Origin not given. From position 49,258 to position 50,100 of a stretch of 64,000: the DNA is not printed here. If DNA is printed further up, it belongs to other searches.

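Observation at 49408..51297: GH4 glycosidase fused to a C-terminal PA14-like domain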

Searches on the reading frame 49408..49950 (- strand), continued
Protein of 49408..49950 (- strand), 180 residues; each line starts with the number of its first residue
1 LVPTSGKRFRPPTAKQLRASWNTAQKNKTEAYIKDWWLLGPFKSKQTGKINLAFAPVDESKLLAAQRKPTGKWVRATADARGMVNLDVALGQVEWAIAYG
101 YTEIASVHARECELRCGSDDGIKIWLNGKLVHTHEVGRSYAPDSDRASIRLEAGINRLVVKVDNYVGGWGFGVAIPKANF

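Call 44: search_protein_families(library=pfam, proteins=[P0174, P0176, P0177, P0180, P0181, P0183, P0184, P0188, P0190, P0194], max_evalue=0.01)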
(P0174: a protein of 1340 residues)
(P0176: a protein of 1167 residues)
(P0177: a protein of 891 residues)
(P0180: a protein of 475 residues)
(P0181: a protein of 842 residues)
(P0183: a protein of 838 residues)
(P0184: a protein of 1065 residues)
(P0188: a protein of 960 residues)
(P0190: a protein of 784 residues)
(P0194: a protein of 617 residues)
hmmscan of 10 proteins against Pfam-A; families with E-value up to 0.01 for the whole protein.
P0174 (1340 aa): 3 families
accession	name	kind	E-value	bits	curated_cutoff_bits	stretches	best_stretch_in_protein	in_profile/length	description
PF07691.17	PA14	-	5.1e-05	23.5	24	0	1258-1283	63-88/147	PA14 domain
PF00400.38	WD40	-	0.00073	20.4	27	0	896-916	17-38/39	WD domain, G-beta repeat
PF23769.1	Beta-prop_WDR75_2nd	-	0.0012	18.2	27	0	1053-1092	99-136/323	WD repeat-containing protein 75 second beta-propeller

P0176 (1167 aa): 1 family
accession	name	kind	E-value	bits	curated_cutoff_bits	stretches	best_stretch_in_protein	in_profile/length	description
PF07691.17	PA14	-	2.3e-05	24.6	24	0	897-933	68-109/147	PA14 domain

P0177 (891 aa): 7 families
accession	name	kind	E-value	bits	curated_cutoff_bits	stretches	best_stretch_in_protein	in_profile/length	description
PF00041.27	fn3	-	3.2e-11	43.7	25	2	369-450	4-83/84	Fibronectin type III domain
PF16656.11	Pur_ac_phosph_N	-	5.4e-11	43.4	30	2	371-452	6-93/93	Purple acid Phosphatase, N-terminal domain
PF16893.11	fn3_2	-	4.3e-05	24.1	27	0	629-695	3-70/89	Fibronectin type III domain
PF07691.17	PA14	-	0.0004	20.6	24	0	263-300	48-85/147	PA14 domain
PF19077.6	Big_13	-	0.0037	18.2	27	0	382-451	30-99/102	Bacterial Ig-like domain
PF25059.1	FN3_DSCAM-DSCAML_C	-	0.005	17.6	39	0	402-454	32-81/89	DSCAM/DSCAML C-terminal Fn3-like domain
PF25300.1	Fn3_Dep-1_3rd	-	0.0081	16.4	26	0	369-439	1-74/85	Dep-1 third Fn3-like domain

P0180 (475 aa): 2 families
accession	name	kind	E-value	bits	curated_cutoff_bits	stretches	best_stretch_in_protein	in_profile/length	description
PF07691.17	PA14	-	2.4e-06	27.9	24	0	221-246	64-89/147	PA14 domain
PF00400.38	WD40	-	0.0027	18.7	27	0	212-232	19-38/39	WD domain, G-beta repeat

P0181 (842 aa): 2 families
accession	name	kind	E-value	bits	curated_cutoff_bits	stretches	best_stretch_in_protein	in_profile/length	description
PF13646.12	HEAT_2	-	1.7e-22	79.9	27.7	3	147-228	2-86/88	HEAT repeats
PF02985.28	HEAT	-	2.6e-07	30.7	23.5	0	337-361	5-29/31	HEAT repeat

P0183 (838 aa): 11 families
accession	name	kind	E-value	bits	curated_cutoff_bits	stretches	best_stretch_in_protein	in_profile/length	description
PF16656.11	Pur_ac_phosph_N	-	2.4e-29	102.2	30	3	123-204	7-93/93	Purple acid Phosphatase, N-terminal domain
PF00041.27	fn3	-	3.7e-16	59.5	25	3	120-198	4-79/84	Fibronectin type III domain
PF16655.11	PhoD_N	-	2.6e-11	44.3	30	1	135-189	33-80/90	PhoD-like phosphatase, N-terminal domain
PF25059.1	FN3_DSCAM-DSCAML_C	-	8.3e-08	32.9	39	1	146-208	25-83/89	DSCAM/DSCAML C-terminal Fn3-like domain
PF06439.18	3keto-disac_hyd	-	9.1e-05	23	26.8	0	302-336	137-175/187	3-keto-disaccharide hydrolase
PF07691.17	PA14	-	0.00024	21.4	24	0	639-682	46-89/147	PA14 domain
PF25077.1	DUF7800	-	0.00048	20.7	27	0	127-188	13-72/89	Domain of unknown function (DUF7800)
PF25788.1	Ig_Rha78A_N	-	0.0009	19.9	27.4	0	168-204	62-101/105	Rha78A-like, N-terminal immunoglobulin domain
PF19077.6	Big_13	-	0.0011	19.9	27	0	431-464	60-93/102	Bacterial Ig-like domain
PF22986.3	Fn3_ELFN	-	0.0018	18.6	27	0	527-552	47-72/85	ELFN1/ELFN2, fibronectin type-III domain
PF06486.16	DUF1093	-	0.0091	17.1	26.3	0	509-555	2-45/81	Protein of unknown function (DUF1093)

P0184 (1065 aa): 1 family
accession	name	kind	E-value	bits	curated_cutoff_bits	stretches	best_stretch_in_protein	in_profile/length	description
PF00990.26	GGDEF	-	1.2e-15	58.1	23.8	1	132-279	3-159/161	Diguanylate cyclase, GGDEF domain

P0188 (960 aa): 5 families
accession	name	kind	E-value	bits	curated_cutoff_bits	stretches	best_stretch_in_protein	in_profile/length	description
PF13646.12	HEAT_2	-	9.8e-35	119.2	27.7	5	331-412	3-87/88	HEAT repeats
PF03130.22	HEAT_PBS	-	1.2e-10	41.3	20.9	0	375-397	2-24/27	PBS lyase HEAT-like repeat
PF02985.28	HEAT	-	3.7e-08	33.3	23.5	1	196-220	3-27/31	HEAT repeat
PF12717.13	Cnd1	-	0.00028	21.4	26.4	0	298-349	23-69/162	non-SMC mitotic condensation complex subunit 1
PF10363.15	RTP1_C1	-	0.0014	19.1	25.9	0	198-258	45-104/112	Required for nuclear transport of RNA pol II C-terminus 1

P0190 (784 aa): 1 family
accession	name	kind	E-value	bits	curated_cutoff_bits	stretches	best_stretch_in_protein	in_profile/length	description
PF07691.17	PA14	-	2.7e-08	34.2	24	1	519-553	51-85/147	PA14 domain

P0194 (617 aa): 1 family
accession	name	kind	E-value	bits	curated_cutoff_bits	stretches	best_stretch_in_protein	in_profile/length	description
PF07691.17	PA14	-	0.0045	17.2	24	0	356-380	64-88/147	PA14 domain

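Call 45: find_related_loci(query=A1, collection=genome_contigs, flank=2500)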
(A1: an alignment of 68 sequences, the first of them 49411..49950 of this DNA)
Query A1 (180 aa) in genome_contigs; peptide patterns used: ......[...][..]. (x = any residue, [..] = any of these).
599 stretches matched a pattern (row limit reached: there are more); 584 encode a relative of the query (tblastn E <= 1e-3); the best 80 are kept; 80 distinct loci.
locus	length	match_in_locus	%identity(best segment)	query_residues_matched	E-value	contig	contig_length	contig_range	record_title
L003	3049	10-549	64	1-180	2e-81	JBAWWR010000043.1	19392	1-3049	MAG: Verrucomicrobiota bacterium isolate ELA042 MAG042_43, whole genome shotgun sequence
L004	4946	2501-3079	51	1-180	1e-63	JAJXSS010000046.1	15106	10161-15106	MAG: Planctomycetota bacterium isolate BP4.bin14 NODE_4790_length_15106_cov_1.365979, whole genome shotgun sequence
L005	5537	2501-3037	57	1-180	1e-63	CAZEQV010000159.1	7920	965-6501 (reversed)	MAG TPA_asm: uncultured Verrucomicrobiota bacterium isolate binchicken_co107_144 genome assembly, contig: NODE_19655_len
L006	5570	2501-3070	55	1-180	8e-64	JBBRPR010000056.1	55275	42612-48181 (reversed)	MAG: Planctomycetota bacterium isolate La1_metabat2.451 LA1C_B2.451_k141_465519L_55275_cov_23.5871, whole genome shotgun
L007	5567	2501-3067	54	1-177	2e-63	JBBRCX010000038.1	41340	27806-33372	MAG: Tepidisphaerales bacterium isolate Co_metawrap_2425 Cmw_2425_k141_4231993_length_41340_cov_19.0000, whole genome sh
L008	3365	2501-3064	52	1-180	8e-62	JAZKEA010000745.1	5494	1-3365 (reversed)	MAG: Armatimonadota bacterium isolate DC_HB_02_SPN181219-bin009 DCHB02SPN_B009_0_000000000745, whole genome shotgun sequ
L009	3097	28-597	54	1-180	2e-61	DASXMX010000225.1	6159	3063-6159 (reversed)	MAG TPA_asm: Tepidisphaeraceae bacterium isolate SMAG_U5339 k141_1126477, whole genome shotgun sequence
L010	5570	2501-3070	52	1-180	1e-59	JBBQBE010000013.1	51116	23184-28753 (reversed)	MAG: Tepidisphaerales bacterium isolate Co_metawrap_1388 Cmw_1388_k141_29457149_length_51116_cov_16.0000, whole genome s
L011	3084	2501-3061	51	1-175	4e-59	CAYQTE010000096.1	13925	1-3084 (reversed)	MAG TPA_asm: uncultured Tepidisphaeraceae bacterium isolate binchicken_co3_300 genome assembly, contig: NODE_14227_lengt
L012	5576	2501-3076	51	1-180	4e-59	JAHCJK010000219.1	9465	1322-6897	MAG: Planctomycetota bacterium isolate TGS_PLA7 PLA7_219, whole genome shotgun sequence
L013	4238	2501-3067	52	1-180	9e-59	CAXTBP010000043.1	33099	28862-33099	MAG TPA_asm: uncultured Armatimonadaceae bacterium isolate private_GTX0163_metawrap_bin.3 genome assembly, contig: priva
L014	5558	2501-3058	53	1-180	4e-58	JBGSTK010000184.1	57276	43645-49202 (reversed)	MAG: Phycisphaeraceae bacterium isolate JTS-AC405 k141_2401455, whole genome shotgun sequence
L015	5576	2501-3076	50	1-180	8e-58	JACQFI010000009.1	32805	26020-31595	MAG: Planctomycetota bacterium isolate NC_groundwater_1043_Pr1_S-0.65um_64_14 Montesol18_Sp65_coassembly_scaffold_166293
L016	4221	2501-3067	51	1-180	1e-57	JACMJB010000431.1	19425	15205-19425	MAG: Armatimonadota bacterium isolate ES-bin-147 ES-bin-147-contig-k141_12119670, whole genome shotgun sequence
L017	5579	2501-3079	47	1-180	6e-57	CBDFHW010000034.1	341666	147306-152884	MAG: Tepidisphaeraceae bacterium isolate 593f6293-95b6-4809-90fd-c5ed3beac261 genome assembly, contig: contig_34, whole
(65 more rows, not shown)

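Call 56: list_cluster_members(proteins=[P0174, P0176, P0177, P0180, P0181, P0184, P0188, P0190, P0194, P0248])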
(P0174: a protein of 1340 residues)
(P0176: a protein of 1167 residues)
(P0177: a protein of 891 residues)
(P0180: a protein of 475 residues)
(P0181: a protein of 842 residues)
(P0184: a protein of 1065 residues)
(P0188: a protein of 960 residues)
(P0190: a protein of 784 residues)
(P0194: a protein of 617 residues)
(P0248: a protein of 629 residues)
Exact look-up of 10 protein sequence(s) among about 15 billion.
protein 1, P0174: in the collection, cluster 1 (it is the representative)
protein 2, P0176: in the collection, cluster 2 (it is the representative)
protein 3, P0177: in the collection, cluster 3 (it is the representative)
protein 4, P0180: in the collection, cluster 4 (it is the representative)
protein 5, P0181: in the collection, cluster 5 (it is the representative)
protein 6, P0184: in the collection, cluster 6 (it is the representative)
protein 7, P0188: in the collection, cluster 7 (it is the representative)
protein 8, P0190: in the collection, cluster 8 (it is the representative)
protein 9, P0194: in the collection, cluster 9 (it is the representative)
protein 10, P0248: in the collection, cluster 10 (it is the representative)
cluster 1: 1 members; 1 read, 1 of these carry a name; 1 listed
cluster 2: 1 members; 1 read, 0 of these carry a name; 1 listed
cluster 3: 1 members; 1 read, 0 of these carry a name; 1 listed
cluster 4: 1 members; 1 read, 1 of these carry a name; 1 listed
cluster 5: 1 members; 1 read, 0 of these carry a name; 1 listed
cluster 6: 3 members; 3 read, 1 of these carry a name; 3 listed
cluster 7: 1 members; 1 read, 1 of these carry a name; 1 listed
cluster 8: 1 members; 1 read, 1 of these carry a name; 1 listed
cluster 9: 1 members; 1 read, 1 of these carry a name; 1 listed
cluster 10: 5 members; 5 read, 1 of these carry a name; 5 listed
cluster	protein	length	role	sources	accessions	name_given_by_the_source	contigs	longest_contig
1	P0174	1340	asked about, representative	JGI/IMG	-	hypothetical protein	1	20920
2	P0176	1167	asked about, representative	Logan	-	-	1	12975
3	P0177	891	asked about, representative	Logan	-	-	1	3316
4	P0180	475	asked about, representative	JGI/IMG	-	hypothetical protein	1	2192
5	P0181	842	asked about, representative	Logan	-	-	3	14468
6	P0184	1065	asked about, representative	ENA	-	-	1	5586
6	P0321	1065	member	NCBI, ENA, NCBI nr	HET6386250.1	MAG TPA: GGDEF domain-containing protein [Armatimonadota bacterium] | GGDEF domain-containing protein [Armatimonadota bacterium]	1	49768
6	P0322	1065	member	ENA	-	-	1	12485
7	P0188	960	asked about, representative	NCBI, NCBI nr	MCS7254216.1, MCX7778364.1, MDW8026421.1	MAG: HEAT repeat domain-containing protein [Armatimonadota bacterium] | HEAT repeat domain-containing protein [Armatimonadota bacterium]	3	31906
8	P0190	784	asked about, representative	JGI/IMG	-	hypothetical protein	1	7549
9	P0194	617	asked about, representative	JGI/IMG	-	hypothetical protein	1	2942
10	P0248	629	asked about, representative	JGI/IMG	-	alpha-galactosidase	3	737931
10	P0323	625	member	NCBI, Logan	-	-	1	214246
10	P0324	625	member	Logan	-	-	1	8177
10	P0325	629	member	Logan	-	-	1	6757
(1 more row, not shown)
